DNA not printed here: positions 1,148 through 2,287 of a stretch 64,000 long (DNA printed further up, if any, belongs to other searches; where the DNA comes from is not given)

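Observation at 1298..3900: PanB hydroxymethyltransferase and acetolactate-synthase-like ThDP enzyme embedded in a nucleotide-sugar/polyprenyl-P-sugar operon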

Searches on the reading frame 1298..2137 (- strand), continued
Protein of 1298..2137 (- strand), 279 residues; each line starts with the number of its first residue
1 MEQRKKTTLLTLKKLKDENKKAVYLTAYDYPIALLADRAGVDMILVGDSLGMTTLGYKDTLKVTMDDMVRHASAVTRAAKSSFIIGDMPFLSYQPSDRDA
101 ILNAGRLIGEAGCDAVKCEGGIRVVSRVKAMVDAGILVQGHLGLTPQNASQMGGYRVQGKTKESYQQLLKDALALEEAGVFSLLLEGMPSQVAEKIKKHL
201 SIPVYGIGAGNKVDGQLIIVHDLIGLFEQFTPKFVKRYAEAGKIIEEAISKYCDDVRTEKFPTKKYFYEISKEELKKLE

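Call 36: find_related_loci(query=window:1298-2137:-, collection=genome_contigs, flank=10000)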
Query window:1298-2137:- (279 aa) in genome_contigs; peptide patterns used: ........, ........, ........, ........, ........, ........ (x = any residue, [..] = any of these).
501 stretches matched a pattern; 178 encode a relative of the query (tblastn E <= 1e-3); the best 80 are kept; 80 distinct loci.
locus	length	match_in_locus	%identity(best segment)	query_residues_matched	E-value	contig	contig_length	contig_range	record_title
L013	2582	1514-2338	73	3-275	1e-148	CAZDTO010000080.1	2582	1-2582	MAG TPA_asm: uncultured Gammaproteobacteria bacterium isolate binchicken_co38_474 genome assembly, contig: NODE_82385_le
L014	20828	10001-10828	67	2-277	8e-127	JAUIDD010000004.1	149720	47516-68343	MAG: Gammaproteobacteria bacterium isolate 7_bin.57 NODE_224_length_149720_cov_1.700547, whole genome shotgun sequence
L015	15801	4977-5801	69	4-278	1e-125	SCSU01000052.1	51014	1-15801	MAG: Patescibacteria group bacterium isolate FW215_bin.7 FW215_bin.7-92613, whole genome shotgun sequence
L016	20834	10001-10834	68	2-278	3e-123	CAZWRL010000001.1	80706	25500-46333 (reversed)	MAG TPA_asm: uncultured Gammaproteobacteria bacterium isolate binchicken_co21_262 genome assembly, contig: NODE_53_lengt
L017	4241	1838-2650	60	5-274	2e-111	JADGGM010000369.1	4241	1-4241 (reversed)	MAG: Gemmatimonadaceae bacterium isolate HOG34 NODE_13315_length_4241_cov_11.797924, whole genome shotgun sequence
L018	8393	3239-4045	59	3-268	3e-110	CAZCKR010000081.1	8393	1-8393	MAG TPA_asm: uncultured Candidatus Bathyarchaeia archaeon isolate SRP068000_co4_479 genome assembly, contig: NODE_14515_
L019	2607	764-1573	58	2-268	3e-113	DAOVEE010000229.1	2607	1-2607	MAG TPA_asm: Candidatus Bathyarchaeota archaeon isolate CSMAG_1075 CSMAG_1075_k141_3834621_length_2607_cov_14.1849, whol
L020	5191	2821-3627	58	3-268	6e-108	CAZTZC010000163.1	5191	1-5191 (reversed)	MAG TPA_asm: uncultured Candidatus Bathyarchaeia archaeon isolate SRP214966_co7_240 genome assembly, contig: NODE_18387_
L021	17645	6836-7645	59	6-274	4e-107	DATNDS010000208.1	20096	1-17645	MAG TPA_asm: Gemmatimonadaceae bacterium isolate SMAG_U11248 k141_3862940, whole genome shotgun sequence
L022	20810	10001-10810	59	6-274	9e-107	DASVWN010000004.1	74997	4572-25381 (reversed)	MAG TPA_asm: Gemmatimonadaceae bacterium isolate SMAG_U2549 k141_947620, whole genome shotgun sequence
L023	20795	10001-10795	61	6-270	9e-107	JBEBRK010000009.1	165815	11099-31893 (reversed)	MAG: Gemmatimonas phototrophica isolate T2.bin.114 NODE_182_length_165815_cov_82.486836, whole genome shotgun sequence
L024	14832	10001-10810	59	6-274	1e-106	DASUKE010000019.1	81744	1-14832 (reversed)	MAG TPA_asm: Gemmatimonadaceae bacterium isolate SMAG_U1505 k141_670045, whole genome shotgun sequence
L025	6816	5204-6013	58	6-274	6e-106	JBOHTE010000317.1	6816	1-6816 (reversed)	MAG: Gemmatimonadaceae bacterium isolate TC-S_concoct.bin.243 k127_4144399, whole genome shotgun sequence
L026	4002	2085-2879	59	5-269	3e-106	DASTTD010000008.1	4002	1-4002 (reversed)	MAG TPA_asm: Gemmatimonadaceae bacterium isolate SMAG_U2297 k141_1277328, whole genome shotgun sequence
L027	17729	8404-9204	59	5-268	7e-105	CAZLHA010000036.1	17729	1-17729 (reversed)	MAG TPA_asm: uncultured Candidatus Bathyarchaeia archaeon isolate SRP141376_co4_198 genome assembly, contig: NODE_5483_l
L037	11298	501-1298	58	5-270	2e-102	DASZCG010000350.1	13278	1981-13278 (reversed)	MAG TPA_asm: Gemmatimonadales bacterium isolate SMAG_U6436 k141_99532, whole genome shotgun sequence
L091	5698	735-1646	51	3-279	5e-99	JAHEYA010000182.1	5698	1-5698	MAG: Bacteroidetes bacterium isolate nzgw117 NODE_51641_length_5699_cov_2.228935, whole genome shotgun sequence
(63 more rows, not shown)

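Call 39: search_protein_families(library=pfam, max_evalue=0.00001, proteins=[L014:7440-8261:-, L014:8344-9303:-, L014:9510-9977:+, L014:9974-10849:+, L014:10832-13492:-, L014:13700-14527:+, L014:14529-15926:-, L014:15940-17550:+, L091:67-681:+, L091:2790-3818:-])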
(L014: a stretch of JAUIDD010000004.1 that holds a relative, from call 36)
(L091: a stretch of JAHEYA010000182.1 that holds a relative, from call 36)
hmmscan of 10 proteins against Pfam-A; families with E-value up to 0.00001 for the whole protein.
L014:7440-8261:- (273 aa): 5 families
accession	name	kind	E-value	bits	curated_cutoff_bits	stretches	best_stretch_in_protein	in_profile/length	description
PF14748.11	P5CR_dimer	-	2.6e-32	111.6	25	1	162-266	1-105/105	Pyrroline-5-carboxylate reductase dimerisation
PF03807.23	F420_oxidored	-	5.1e-22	78.7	21.6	1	6-98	2-94/94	NADP oxidoreductase coenzyme F420-dependent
PF03446.21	NAD_binding_2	-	4.1e-08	33.8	21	1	5-96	1-93/161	NAD binding domain of 6-phosphogluconate dehydrogenase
PF02558.23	ApbA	-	1.9e-07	31.2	22.2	1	6-134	1-127/150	Ketopantoate reductase PanE/ApbA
PF02153.23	PDH_N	-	3.1e-06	27.2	26.5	1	28-96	10-79/154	Prephenate dehydrogenase, nucleotide-binding domain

L014:8344-9303:- (319 aa): 7 families
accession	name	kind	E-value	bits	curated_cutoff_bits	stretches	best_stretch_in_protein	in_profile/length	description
PF13847.12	Methyltransf_31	-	2.4e-17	63.4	27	1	77-189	3-125/145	Methyltransferase domain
PF08241.18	Methyltransf_11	-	4.8e-17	62.8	21.2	1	82-179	1-95/95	Methyltransferase domain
PF13649.12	Methyltransf_25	-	2.7e-16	60.5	27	1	81-174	1-96/97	Methyltransferase domain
PF01209.24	Ubie_methyltran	-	5.5e-12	46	20.1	1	75-180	45-152/233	ubiE/COQ5 methyltransferase family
PF08242.18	Methyltransf_12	-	3.4e-10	41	30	1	82-176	1-97/98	Methyltransferase domain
PF24675.1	NpmA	-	5.2e-08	32.9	60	1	79-191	25-148/214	16S rRNA (adenine(1408)-N(1))-methyltransferase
PF13489.12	Methyltransf_23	-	4.1e-07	30.3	27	1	54-186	1-123/164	Methyltransferase domain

L014:9510-9977:+ (155 aa): 0 families

L014:9974-10849:+ (291 aa): 1 family
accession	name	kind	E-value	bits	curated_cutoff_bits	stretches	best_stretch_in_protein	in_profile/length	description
PF02548.21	Pantoate_transf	-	5.8e-107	357.4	28.7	1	15-271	2-258/259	Ketopantoate hydroxymethyltransferase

L014:10832-13492:- (886 aa): 4 families
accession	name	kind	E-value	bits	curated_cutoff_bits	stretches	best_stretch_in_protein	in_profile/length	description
PF00501.34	AMP-binding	-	3.3e-73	247.1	29.9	1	15-364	5-384/384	AMP-binding enzyme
PF00975.26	Thioesterase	-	1.5e-18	68.3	26.4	1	618-875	2-221/226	Thioesterase domain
PF00550.31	PP-binding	-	4.6e-11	43.3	20.8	1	526-587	2-65/67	Phosphopantetheine attachment site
PF13193.12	AMP-binding_C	-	1.4e-06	29.6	24.5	1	420-495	1-76/76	AMP-binding enzyme C-terminal domain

L014:13700-14527:+ (275 aa): 0 families

L014:14529-15926:- (465 aa): 1 family
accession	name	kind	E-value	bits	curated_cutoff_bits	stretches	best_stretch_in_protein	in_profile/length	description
PF07690.21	MFS_1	-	5.5e-46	157.5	33.4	1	27-421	1-346/347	Major Facilitator Superfamily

L014:15940-17550:+ (536 aa): 1 family
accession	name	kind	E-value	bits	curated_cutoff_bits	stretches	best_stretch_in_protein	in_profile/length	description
PF00171.27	Aldedh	-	4.4e-135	451.2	23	1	58-517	5-460/461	Aldehyde dehydrogenase family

L091:67-681:+ (204 aa): 1 family
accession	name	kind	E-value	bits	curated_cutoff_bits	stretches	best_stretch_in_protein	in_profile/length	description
PF02775.26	TPP_enzyme_C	-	2.5e-38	131.7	21.9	1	16-161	1-151/151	Thiamine pyrophosphate enzyme, C-terminal TPP binding domain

L091:2790-3818:- (342 aa): 4 families
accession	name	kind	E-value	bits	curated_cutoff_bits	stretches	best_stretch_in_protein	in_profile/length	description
PF01370.27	Epimerase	-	1.9e-31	109.7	20.9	1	29-272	1-240/240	NAD dependent epimerase/dehydratase family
PF16363.11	GDP_Man_Dehyd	-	3.4e-19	69.9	27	1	30-336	1-331/332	GDP-mannose 4,6 dehydratase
PF07993.18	NAD_binding_4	-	2e-12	47.2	20.1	1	98-205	89-204/258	Male sterility protein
PF01073.25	3Beta_HSD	-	1.9e-09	37.4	22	1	31-186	2-154/280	3-beta hydroxysteroid dehydrogenase/isomerase family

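Call 40: search_protein_families(library=pfam, max_evalue=0.00001, proteins=[L015:453-1673:+, L015:1676-2452:+, L015:2415-3146:+, L015:3143-4942:+, L015:4737-6518:+, L015:6515-7549:+, L015:7552-8268:+, L015:8327-9409:+, L015:9456-11342:+, L015:11355-12305:+])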
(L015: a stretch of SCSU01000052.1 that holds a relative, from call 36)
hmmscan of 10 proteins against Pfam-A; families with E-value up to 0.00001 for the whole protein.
L015:453-1673:+ (406 aa): 2 families
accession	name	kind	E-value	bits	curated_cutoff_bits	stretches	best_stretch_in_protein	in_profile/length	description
PF13489.12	Methyltransf_23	-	5.2e-16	59.2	27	1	113-251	20-160/164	Methyltransferase domain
PF08421.16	Methyltransf_13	-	2.6e-12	47.2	31.3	1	21-82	1-62/62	Putative zinc binding domain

L015:1676-2452:+ (258 aa): 2 families
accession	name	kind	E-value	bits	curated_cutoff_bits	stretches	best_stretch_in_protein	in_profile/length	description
PF13561.12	adh_short_C2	-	2.3e-41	142.4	27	1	14-251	1-235/236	Enoyl-(Acyl carrier protein) reductase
PF00106.31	adh_short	-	5.3e-36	124.4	26.6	1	8-191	1-185/195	short chain dehydrogenase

L015:2415-3146:+ (243 aa): 4 families
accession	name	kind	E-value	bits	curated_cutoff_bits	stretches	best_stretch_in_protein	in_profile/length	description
PF13649.12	Methyltransf_25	-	1.2e-13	51.9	27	1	79-170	2-97/97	Methyltransferase domain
PF08241.18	Methyltransf_11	-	8.6e-13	49.2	21.2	1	79-174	1-95/95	Methyltransferase domain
PF13489.12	Methyltransf_23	-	2.4e-08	34.3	27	1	64-207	12-155/164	Methyltransferase domain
PF08242.18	Methyltransf_12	-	7.9e-08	33.4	30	1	79-171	1-97/98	Methyltransferase domain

L015:3143-4942:+ (599 aa): 3 families
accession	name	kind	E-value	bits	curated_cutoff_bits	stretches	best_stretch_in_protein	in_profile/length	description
PF02775.26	TPP_enzyme_C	-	2.3e-36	125.3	21.9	1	404-552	3-150/151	Thiamine pyrophosphate enzyme, C-terminal TPP binding domain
PF02776.23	TPP_enzyme_N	-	5.4e-30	104.1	26.8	1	2-107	1-106/119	Thiamine pyrophosphate enzyme, N-terminal TPP binding domain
PF00205.28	TPP_enzyme_M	-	4.8e-28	98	30.4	1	200-340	1-137/137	Thiamine pyrophosphate enzyme, central domain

L015:4737-6518:+ (593 aa): 6 families
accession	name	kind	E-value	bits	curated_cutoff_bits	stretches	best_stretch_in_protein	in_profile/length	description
PF02548.21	Pantoate_transf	-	1.2e-104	349.8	28.7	1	83-340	1-258/259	Ketopantoate hydroxymethyltransferase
PF08241.18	Methyltransf_11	-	1.2e-14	55.1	21.2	1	452-539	1-88/95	Methyltransferase domain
PF13649.12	Methyltransf_25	-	9.8e-14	52.3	27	1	451-538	1-93/97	Methyltransferase domain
PF13847.12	Methyltransf_31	-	1.6e-13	51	27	1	446-582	2-145/145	Methyltransferase domain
PF13489.12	Methyltransf_23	-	1.5e-11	44.7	27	1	429-584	6-160/164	Methyltransferase domain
PF08242.18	Methyltransf_12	-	2.6e-09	38.1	30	1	452-537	1-91/98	Methyltransferase domain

L015:6515-7549:+ (344 aa): 3 families
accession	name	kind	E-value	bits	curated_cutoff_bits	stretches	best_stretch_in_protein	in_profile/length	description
PF00107.32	ADH_zinc_N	-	1.1e-25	90.5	31.8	1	173-303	1-127/129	Zinc-binding dehydrogenase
PF08240.17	ADH_N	-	4.2e-17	62.7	23.5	1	28-133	3-104/104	Alcohol dehydrogenase GroES-like domain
PF13602.12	ADH_zinc_N_2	-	6e-09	37.4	27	1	206-335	1-128/134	Zinc-binding dehydrogenase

L015:7552-8268:+ (238 aa): 1 family
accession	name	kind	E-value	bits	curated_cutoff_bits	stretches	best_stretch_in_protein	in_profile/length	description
PF00535.33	Glycos_transf_2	-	3.5e-17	63.3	23.3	1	5-114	1-105/168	Glycosyl transferase family 2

L015:8327-9409:+ (360 aa): 3 families
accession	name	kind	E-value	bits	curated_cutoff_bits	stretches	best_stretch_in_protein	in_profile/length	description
PF22725.1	GFO_IDH_MocA_C3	-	9e-20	71.4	27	1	157-280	2-123/124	GFO/IDH/MocA C-terminal domain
PF01408.29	GFO_IDH_MocA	-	2.2e-18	67.5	24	1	30-148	1-120/120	Oxidoreductase family, NAD-binding Rossmann fold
PF02894.22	GFO_IDH_MocA_C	-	8.1e-13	49.1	22.9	1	161-357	2-215/218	Oxidoreductase family, C-terminal alpha/beta domain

L015:9456-11342:+ (628 aa): 3 families
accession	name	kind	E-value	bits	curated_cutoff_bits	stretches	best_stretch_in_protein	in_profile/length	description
PF03102.20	NeuB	-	1.4e-81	273.9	22.1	1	39-275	1-239/241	NeuB family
PF01261.30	AP_endonuc_2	-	1.9e-16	61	31.1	1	407-621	44-244/249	Xylose isomerase-like TIM barrel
PF08666.17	SAF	-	8.5e-09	36.3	21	1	292-345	2-59/63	SAF domain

L015:11355-12305:+ (316 aa): 6 families
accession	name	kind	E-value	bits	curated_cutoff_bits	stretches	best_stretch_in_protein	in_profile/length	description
PF16363.11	GDP_Man_Dehyd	-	3.7e-55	188.1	27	1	5-293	1-332/332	GDP-mannose 4,6 dehydratase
PF01370.27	Epimerase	-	1.6e-52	178.8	20.9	1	4-229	1-240/240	NAD dependent epimerase/dehydratase family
PF01073.25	3Beta_HSD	-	3e-14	53.2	22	1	5-211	1-223/280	3-beta hydroxysteroid dehydrogenase/isomerase family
PF02719.21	Polysacc_synt_2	-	5.3e-11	42.7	20.2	1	62-252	77-252/293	Polysaccharide biosynthesis protein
PF04321.23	RmlD_sub_bind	-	4.1e-08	33.1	27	1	3-148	2-136/287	RmlD substrate binding domain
PF07993.18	NAD_binding_4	-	1.9e-07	30.9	20.1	0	64-171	90-210/258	Male sterility protein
